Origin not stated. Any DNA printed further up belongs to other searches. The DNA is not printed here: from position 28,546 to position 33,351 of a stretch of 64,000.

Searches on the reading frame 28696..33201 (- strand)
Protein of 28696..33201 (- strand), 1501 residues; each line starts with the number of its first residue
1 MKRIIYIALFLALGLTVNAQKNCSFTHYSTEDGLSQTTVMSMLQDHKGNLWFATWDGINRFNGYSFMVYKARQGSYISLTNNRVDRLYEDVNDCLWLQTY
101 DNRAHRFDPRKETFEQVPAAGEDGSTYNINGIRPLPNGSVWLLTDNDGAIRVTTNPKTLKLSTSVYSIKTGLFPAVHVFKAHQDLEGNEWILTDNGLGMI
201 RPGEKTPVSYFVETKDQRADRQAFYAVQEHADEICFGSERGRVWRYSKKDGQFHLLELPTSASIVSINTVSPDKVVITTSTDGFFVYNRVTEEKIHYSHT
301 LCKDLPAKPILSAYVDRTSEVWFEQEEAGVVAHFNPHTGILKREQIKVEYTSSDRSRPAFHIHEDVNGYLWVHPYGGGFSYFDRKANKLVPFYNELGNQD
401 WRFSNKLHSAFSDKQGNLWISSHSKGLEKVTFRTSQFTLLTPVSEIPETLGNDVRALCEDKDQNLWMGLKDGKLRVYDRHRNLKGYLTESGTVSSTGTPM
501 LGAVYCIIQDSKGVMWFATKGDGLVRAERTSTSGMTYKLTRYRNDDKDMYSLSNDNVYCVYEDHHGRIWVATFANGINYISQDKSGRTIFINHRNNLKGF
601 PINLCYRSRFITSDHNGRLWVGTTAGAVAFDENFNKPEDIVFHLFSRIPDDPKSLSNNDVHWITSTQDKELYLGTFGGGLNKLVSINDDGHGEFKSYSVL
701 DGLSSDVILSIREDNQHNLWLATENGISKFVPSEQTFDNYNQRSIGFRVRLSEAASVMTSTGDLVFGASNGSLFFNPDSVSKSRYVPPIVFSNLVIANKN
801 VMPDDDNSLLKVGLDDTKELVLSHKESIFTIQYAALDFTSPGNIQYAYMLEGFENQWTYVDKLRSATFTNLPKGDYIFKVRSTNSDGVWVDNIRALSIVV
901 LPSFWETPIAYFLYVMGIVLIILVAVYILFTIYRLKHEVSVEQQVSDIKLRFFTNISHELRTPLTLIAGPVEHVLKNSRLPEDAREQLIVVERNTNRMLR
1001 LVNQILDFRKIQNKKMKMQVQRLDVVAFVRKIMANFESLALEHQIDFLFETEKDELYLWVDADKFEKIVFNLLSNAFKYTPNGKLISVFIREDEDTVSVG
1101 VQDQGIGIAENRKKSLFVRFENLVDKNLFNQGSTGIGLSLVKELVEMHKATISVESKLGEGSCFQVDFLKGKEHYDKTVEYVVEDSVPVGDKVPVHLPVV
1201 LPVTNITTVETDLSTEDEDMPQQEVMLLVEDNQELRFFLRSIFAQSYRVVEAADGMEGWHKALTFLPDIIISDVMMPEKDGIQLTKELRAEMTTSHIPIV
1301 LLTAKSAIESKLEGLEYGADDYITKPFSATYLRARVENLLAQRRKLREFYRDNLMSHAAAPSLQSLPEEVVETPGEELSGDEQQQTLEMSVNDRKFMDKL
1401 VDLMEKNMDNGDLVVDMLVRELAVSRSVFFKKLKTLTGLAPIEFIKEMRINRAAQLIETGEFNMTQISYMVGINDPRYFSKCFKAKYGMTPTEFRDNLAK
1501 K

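Call 93: search_protein_families(library=pfam, proteins=[window:28696-33201:-])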
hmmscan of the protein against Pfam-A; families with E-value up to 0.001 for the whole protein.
window:28696-33201:- (1501 aa): 8 families
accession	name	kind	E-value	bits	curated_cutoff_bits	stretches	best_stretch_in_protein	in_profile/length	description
PF07494.17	Reg_prop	-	2.1e-40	131.9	20.4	1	551-573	1-23/24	Two component regulator propeller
PF00072.30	Response_reg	-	4.6e-24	85.2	30.2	1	1227-1336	2-110/111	Response regulator receiver domain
PF02518.31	HATPase_c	-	2.1e-22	80.1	26.4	1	1061-1168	2-107/111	Histidine kinase-, DNA gyrase B-, and HSP90-like ATPase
PF07495.19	Y_Y_Y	-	1.7e-20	73.1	26.6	1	837-901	1-65/65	Y_Y_Y domain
PF12833.13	HTH_18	-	4.7e-17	62.5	33.6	1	1418-1496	1-79/80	Helix-turn-helix domain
PF00512.31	HisKA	-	5.8e-16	58.7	26.9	1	949-1013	2-65/66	His Kinase A (phospho-acceptor) domain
PF00165.29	HTH_AraC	-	1.3e-13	51.2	26.6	1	1458-1495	2-41/42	Bacterial regulatory helix-turn-helix proteins, AraC family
PF24684.1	Vgb_lyase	-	4.5e-05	22.8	50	0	233-376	109-242/290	Virginiamycin B lyase family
